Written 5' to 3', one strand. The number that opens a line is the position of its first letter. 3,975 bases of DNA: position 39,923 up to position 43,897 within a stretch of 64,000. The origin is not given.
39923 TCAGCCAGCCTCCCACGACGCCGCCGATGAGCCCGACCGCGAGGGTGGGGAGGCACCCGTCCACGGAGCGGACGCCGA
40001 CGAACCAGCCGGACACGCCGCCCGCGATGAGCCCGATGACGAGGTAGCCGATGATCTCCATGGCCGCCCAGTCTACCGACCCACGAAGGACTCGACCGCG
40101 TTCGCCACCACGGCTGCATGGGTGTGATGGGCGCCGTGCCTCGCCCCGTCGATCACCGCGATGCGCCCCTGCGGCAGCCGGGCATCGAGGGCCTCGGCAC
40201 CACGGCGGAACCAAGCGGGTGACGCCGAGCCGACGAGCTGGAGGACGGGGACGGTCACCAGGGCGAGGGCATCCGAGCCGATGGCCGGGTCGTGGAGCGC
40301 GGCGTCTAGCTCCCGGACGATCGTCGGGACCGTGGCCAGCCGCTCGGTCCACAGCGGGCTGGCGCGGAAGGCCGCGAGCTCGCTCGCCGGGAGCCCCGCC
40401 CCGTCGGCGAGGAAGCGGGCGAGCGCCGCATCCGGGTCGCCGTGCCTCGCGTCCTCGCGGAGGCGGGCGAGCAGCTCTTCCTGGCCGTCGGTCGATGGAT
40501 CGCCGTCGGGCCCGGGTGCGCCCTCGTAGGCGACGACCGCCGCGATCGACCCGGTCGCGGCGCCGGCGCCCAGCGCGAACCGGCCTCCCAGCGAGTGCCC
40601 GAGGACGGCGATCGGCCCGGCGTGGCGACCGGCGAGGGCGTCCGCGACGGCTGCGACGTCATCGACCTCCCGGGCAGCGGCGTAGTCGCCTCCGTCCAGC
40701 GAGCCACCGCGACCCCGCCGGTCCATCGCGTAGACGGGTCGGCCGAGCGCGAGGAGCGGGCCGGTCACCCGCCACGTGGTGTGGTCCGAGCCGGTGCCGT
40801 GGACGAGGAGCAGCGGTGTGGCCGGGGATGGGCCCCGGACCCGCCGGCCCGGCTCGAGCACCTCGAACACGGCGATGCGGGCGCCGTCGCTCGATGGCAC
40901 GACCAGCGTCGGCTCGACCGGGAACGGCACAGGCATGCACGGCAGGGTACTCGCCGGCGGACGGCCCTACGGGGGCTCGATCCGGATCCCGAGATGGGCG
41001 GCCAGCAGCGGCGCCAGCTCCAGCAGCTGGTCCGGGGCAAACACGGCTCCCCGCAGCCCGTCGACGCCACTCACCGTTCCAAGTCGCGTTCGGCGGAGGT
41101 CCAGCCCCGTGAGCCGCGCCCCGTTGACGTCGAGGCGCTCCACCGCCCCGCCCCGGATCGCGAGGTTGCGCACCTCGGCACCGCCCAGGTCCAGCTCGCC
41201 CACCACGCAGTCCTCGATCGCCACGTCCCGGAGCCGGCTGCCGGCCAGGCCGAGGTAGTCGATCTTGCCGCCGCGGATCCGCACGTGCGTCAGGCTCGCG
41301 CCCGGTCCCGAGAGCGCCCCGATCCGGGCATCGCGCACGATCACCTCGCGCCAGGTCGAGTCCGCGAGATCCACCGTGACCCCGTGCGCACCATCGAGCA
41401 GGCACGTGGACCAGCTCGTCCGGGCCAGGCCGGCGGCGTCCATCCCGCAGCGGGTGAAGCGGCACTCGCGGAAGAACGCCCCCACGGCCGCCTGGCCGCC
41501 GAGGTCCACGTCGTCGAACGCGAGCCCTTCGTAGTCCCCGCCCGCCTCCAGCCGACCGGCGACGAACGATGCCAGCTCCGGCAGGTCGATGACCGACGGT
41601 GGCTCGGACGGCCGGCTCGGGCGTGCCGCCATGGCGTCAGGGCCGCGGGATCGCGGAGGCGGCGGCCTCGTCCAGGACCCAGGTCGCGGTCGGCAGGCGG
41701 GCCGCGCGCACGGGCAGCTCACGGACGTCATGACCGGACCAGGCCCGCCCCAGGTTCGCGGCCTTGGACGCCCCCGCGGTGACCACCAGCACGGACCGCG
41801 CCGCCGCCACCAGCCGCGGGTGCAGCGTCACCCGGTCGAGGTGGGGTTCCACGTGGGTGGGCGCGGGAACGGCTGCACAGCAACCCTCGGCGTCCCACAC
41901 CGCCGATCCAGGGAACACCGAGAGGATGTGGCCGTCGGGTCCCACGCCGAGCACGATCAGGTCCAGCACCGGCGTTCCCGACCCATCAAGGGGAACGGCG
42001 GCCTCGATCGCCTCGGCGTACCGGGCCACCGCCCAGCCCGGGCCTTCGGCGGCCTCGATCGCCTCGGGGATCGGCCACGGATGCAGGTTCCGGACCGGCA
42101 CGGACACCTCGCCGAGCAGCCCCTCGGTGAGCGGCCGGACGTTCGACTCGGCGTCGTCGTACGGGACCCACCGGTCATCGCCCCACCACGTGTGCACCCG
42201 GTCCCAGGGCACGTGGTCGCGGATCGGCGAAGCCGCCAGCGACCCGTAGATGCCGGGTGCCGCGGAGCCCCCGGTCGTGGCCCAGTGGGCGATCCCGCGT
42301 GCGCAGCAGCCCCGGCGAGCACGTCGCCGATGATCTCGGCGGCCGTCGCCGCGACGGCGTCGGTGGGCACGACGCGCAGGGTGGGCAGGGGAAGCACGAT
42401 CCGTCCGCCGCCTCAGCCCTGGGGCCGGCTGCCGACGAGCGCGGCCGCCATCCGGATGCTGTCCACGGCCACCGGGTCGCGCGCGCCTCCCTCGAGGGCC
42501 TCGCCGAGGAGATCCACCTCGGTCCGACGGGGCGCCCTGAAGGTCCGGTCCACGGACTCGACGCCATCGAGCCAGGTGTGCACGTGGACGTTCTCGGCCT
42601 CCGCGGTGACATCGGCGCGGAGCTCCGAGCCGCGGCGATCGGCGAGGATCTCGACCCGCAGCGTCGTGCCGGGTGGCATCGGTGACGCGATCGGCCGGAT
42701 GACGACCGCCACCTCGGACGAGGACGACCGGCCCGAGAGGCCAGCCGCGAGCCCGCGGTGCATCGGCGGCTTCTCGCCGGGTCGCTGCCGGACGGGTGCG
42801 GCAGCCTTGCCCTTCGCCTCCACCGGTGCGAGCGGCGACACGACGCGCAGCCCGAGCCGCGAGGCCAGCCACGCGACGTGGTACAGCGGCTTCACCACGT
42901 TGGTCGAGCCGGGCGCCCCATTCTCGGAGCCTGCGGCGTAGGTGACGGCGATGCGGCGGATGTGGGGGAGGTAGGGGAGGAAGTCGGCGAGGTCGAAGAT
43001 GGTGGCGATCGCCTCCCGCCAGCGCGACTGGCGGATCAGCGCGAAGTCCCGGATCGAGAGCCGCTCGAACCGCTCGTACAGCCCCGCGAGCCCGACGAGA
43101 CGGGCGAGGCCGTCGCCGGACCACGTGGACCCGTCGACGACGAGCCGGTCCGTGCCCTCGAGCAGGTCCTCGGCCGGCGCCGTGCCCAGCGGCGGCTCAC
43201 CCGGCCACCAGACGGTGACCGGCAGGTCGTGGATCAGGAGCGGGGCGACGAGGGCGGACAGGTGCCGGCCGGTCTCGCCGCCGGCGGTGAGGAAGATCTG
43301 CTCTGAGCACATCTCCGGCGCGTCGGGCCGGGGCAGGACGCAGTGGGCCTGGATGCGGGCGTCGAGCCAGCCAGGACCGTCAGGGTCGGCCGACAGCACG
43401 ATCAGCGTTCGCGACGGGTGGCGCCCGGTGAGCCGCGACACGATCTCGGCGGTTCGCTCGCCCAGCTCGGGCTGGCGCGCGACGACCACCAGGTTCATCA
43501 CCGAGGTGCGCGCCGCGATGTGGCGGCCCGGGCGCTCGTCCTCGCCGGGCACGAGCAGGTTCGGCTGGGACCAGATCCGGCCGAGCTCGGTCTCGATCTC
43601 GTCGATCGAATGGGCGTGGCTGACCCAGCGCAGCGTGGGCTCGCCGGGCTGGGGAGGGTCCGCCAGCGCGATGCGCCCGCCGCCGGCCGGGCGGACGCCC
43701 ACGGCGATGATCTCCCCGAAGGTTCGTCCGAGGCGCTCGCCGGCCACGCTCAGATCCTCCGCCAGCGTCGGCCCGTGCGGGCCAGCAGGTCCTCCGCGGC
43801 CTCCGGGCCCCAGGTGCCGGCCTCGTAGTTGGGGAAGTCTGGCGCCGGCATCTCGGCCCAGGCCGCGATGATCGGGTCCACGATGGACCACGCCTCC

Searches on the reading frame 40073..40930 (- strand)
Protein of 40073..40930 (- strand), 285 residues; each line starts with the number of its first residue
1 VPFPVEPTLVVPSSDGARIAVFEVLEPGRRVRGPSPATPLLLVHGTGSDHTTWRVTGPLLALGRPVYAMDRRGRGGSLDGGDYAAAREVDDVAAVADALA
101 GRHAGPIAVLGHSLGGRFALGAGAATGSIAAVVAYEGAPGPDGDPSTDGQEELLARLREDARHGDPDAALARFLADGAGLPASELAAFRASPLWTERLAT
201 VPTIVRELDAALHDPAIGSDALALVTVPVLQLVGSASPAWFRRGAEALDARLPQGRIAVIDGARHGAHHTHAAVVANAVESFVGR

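Call 18: search_protein_families(library=pfam, proteins=[window:40073-40930:-], max_evalue=0.01)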
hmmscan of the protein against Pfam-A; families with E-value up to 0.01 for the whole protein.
window:40073-40930:- (285 aa): 3 families
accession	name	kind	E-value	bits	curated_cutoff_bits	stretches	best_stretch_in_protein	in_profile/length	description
PF12697.13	Abhydrolase_6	-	3e-17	64.4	26.3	1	40-277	1-216/217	Alpha/beta hydrolase family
PF12146.15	Hydrolase_4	-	1.2e-10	41.6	27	1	40-268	7-235/239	Serine aminopeptidase, S33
PF00561.26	Abhydrolase_1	-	3.7e-10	40.3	25.8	1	39-271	2-244/245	alpha/beta hydrolase fold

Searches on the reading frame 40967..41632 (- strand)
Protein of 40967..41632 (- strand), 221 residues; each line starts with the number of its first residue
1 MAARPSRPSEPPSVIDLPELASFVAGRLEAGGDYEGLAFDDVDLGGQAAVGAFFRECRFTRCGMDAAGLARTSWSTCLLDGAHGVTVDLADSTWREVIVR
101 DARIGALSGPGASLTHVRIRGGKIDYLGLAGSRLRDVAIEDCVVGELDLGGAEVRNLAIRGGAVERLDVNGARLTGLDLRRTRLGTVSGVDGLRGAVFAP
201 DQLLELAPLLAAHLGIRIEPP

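Call 18: search_protein_families(library=pfam, proteins=[window:40967-41632:-], max_evalue=0.01)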
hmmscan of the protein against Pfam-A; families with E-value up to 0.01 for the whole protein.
window:40967-41632:- (221 aa): 3 families
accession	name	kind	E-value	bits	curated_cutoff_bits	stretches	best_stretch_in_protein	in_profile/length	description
PF13599.13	Pentapeptide_4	-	7.1e-09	36.1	38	1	54-127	3-76/78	Pentapeptide repeat region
PF00805.28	Pentapeptide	-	0.00035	20.5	20.2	0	39-62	3-26/40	Pentapeptide repeats (8 copies)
PF13576.12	Pentapeptide_3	-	0.0025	18.4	27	0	38-71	11-46/48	Pentapeptide repeats (9 copies)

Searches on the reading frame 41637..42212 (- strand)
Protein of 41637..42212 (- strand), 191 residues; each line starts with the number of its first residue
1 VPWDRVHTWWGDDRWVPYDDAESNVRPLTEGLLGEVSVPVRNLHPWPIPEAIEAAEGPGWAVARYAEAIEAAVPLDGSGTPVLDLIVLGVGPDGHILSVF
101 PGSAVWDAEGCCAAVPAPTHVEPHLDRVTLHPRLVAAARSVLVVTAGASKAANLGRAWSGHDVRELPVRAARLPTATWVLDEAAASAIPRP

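Call 18: search_protein_families(library=pfam, proteins=[window:41637-42212:-], max_evalue=0.01)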
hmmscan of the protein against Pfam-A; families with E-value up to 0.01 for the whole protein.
window:41637-42212:- (191 aa): 1 family
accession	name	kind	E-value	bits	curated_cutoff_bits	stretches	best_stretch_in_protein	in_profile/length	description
PF01182.26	Glucosamine_iso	-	6.4e-39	134.6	27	1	2-172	55-217/225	Glucosamine-6-phosphate isomerases/6-phosphogluconolactonase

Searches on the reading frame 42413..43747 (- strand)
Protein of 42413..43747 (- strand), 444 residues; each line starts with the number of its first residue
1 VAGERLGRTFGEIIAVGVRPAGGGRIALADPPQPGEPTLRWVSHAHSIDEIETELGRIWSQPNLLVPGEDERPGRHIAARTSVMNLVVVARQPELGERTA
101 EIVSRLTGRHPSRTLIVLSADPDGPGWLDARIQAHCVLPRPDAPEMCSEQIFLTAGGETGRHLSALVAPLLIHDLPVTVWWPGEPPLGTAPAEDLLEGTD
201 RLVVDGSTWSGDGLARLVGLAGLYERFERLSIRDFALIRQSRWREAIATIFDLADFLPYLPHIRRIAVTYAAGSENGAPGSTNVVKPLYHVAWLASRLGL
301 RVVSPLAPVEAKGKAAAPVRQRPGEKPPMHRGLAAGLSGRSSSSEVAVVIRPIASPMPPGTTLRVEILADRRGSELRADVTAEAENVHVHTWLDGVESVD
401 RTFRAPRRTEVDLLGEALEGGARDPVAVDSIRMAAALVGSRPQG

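Call 18: search_protein_families(library=pfam, proteins=[window:42413-43747:-], max_evalue=0.01)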
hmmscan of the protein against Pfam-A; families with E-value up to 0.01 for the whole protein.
window:42413-43747:- (444 aa): 2 families
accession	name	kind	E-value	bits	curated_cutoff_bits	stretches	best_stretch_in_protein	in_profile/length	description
PF10128.15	OpcA_G6PD_assem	-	7.3e-20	71.6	27.9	1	105-211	3-108/118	Glucose-6-phosphate dehydrogenase subunit N-terminal domain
PF20171.3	OpcA_G6PD_C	-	4e-08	34.2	27.7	1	232-425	3-129/135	Glucose-6-phosphate dehydrogenase subunit C-terminal domain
